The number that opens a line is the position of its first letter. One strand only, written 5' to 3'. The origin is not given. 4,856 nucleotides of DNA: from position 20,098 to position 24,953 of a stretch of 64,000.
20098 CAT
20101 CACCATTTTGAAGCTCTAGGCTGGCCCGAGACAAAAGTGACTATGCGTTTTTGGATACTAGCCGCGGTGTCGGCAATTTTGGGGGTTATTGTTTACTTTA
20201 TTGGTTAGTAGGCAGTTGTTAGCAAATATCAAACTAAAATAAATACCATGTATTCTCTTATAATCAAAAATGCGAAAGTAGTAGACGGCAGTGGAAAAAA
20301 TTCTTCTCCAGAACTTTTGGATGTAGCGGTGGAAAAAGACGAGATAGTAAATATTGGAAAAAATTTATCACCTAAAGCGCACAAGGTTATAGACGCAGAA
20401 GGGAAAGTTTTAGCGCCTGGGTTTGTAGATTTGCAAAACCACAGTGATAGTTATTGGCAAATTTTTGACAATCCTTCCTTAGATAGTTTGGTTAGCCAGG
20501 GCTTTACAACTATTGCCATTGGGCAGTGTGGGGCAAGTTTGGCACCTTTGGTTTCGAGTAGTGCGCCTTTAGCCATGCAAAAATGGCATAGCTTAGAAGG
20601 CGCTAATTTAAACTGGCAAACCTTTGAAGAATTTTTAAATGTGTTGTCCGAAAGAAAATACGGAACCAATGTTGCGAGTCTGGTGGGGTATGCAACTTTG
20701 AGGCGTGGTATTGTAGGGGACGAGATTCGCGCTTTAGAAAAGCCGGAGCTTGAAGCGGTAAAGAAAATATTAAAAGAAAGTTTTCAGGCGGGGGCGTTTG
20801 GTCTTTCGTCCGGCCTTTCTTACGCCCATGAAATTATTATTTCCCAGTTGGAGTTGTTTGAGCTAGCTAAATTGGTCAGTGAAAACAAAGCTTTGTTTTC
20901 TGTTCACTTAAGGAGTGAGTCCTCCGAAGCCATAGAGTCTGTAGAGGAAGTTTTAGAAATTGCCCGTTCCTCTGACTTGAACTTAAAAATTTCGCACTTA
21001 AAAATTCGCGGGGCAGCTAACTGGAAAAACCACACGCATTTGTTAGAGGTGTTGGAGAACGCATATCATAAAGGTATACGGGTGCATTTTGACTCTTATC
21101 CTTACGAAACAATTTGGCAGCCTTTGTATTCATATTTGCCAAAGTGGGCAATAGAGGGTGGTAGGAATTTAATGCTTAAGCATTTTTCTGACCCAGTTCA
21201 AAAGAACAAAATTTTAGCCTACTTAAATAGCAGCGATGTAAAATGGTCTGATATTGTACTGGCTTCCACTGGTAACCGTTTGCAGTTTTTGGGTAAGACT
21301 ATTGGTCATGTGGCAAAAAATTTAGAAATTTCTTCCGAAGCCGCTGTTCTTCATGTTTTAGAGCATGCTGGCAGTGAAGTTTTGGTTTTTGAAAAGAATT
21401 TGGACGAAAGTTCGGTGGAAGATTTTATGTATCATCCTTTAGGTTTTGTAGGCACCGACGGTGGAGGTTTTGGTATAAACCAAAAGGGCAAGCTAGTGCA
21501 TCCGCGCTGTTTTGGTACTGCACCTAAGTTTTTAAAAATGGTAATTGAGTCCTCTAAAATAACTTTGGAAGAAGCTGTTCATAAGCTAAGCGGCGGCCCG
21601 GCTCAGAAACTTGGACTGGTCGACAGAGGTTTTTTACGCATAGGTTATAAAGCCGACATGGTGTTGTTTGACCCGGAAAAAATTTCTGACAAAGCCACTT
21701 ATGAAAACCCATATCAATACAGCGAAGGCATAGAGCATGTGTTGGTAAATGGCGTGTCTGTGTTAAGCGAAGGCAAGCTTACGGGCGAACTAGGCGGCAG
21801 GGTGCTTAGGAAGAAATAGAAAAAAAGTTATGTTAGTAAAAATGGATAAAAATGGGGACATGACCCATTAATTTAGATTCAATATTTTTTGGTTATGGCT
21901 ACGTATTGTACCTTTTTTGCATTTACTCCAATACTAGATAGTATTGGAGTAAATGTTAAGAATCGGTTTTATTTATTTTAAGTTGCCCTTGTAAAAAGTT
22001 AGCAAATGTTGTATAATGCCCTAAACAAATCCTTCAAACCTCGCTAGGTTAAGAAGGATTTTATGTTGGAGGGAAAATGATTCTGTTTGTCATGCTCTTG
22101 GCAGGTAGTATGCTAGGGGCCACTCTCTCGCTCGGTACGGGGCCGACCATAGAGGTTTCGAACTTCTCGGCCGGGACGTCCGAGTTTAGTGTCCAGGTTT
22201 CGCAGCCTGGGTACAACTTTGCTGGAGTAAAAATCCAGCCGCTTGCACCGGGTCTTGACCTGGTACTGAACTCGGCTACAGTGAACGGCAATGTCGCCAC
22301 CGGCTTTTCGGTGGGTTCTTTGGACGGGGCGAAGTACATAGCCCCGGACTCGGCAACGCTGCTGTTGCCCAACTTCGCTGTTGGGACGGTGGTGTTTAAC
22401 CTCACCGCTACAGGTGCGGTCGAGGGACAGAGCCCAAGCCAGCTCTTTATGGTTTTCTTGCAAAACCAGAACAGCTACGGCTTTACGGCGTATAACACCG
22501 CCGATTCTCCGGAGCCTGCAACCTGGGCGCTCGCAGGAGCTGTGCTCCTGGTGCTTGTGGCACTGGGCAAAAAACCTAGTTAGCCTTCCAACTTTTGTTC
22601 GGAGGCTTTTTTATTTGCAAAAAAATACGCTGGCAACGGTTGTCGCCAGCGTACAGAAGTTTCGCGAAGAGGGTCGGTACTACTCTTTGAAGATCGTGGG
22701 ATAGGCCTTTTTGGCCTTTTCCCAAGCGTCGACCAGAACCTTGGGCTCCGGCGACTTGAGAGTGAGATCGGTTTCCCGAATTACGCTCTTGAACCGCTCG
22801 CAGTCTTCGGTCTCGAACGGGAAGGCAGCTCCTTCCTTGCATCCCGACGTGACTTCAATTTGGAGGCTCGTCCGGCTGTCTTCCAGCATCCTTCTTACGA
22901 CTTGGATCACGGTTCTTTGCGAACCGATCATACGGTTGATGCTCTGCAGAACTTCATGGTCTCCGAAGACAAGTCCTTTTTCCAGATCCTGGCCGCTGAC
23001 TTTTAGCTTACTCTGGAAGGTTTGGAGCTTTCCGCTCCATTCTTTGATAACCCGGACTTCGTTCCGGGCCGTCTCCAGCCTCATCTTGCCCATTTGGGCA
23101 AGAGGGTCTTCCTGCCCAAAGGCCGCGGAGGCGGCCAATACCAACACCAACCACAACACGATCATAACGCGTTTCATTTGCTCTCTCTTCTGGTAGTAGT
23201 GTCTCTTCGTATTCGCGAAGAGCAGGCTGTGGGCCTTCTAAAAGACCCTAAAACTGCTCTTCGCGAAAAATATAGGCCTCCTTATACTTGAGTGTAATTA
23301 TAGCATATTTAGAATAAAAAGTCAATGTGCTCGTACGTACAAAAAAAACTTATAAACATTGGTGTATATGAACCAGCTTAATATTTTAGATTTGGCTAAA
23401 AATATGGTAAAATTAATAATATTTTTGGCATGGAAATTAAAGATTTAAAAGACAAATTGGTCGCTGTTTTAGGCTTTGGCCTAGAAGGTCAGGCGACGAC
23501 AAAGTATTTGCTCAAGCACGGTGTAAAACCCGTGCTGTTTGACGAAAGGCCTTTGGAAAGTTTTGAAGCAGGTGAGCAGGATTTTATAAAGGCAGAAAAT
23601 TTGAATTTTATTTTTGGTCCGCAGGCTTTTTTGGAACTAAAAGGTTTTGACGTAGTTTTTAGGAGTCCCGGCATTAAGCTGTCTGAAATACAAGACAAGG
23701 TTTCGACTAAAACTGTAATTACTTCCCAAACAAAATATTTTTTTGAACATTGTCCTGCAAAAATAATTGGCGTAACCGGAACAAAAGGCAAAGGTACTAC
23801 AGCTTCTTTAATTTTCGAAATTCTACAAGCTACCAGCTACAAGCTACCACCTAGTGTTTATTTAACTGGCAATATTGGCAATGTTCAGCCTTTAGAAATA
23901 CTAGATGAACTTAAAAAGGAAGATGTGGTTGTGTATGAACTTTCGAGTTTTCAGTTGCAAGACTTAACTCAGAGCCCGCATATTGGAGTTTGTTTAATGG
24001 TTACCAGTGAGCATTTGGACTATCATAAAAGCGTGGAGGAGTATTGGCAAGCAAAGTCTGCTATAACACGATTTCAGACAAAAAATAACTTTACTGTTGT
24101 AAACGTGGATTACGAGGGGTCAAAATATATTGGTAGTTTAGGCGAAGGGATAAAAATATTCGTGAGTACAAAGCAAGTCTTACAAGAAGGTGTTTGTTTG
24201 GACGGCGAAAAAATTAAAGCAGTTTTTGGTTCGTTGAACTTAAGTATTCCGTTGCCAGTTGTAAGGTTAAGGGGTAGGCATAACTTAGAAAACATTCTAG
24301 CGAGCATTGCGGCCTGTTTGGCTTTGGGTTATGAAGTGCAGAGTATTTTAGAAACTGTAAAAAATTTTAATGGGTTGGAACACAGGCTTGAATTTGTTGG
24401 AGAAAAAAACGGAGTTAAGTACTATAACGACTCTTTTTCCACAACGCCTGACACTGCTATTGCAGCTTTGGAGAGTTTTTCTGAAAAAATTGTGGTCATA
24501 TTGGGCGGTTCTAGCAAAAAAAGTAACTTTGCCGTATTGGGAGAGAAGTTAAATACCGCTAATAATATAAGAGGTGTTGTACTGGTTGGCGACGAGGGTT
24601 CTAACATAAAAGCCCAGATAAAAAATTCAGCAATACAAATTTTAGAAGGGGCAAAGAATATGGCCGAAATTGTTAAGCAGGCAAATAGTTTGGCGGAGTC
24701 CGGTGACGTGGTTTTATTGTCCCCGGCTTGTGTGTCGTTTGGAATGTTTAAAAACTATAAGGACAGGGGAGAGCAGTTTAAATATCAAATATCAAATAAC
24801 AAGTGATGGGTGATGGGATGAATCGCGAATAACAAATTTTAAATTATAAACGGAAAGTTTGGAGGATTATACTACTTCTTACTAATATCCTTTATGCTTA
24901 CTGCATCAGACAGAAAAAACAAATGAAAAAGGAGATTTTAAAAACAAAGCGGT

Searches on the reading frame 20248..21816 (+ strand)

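Call 75: search_protein_families(library=pfam, proteins=[window:20248-21816:+], max_evalue=0.01)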
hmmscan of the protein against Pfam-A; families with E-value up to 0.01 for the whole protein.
window:20248-21816:+ (523 aa): 2 families
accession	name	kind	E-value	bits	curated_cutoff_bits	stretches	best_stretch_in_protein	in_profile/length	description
PF07969.17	Amidohydro_3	-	1.5e-18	68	29.7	2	433-505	402-471/472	Amidohydrolase family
PF01979.26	Amidohydro_1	-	1.4e-06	28.2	25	1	399-503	245-343/345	Amidohydrolase family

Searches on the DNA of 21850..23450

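Call 76: search_rna_families(source=window, start=21850, end=23450, threshold=evalue, max_evalue=1)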
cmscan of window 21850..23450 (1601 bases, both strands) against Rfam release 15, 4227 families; matches with E-value up to 1: 9.
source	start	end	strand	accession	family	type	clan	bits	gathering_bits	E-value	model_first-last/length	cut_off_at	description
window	23205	23275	-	RF01021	mir-558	Gene; miRNA;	-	29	90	0.00072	1-70/70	no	mir-558 microRNA precursor family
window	21875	21972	+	RF03922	MIR2119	Gene; miRNA;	-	28.9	73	0.27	1-188/188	no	MIR2119 microRNA precursor family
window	23067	23136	-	RF03293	mir-4672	Gene; miRNA;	-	21.8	98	0.3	1-81/81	no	mir-4672 microRNA precursor family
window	22619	22779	-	RF02354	BjrC80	Gene; sRNA;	-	21.5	80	0.17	1-162/162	no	Bradyrhizobiaceae sRNA BjrC80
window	21915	21962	-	RF04087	MIR5565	Gene; miRNA;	-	20.4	80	0.26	1-109/109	no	MIR5565 microRNA precursor family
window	21919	22072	+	RF02442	SpF66_sRNA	Gene; sRNA;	-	19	42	0.077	1-239/239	no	Streptococcus sRNA SpF66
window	22157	22182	-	RF03647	mir-7640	Gene; miRNA;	-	18.8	90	0.74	1-60/60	no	mir-7640 microRNA precursor family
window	22578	22618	+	RF00489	ctRNA_p42d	Gene; antisense;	-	18.7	50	0.79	1-46/46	no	ctRNA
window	22161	22213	+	RF03163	c4-a1b1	Gene; antisense;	CL00128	16.3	46.7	0.46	1-53/53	no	a1, b1 targets of C4 antisense RNA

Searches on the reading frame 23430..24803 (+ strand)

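Call 75: search_protein_families(library=pfam, proteins=[window:23430-24803:+], max_evalue=0.01)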
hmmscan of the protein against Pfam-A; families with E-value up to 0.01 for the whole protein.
window:23430-24803:+ (458 aa): 3 families
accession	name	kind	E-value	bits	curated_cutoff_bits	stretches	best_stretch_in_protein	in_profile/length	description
PF08245.18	Mur_ligase_M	-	4.7e-24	85.9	24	1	115-296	1-200/200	Mur ligase middle domain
PF02875.26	Mur_ligase_C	-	2.4e-18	67.6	28.4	1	318-434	1-127/127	Mur ligase, glutamate ligase domain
PF21799.2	MurD-like_N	-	2e-06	28.4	27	1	11-87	3-74/88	Mur ligase MurD-like, N-terminal domain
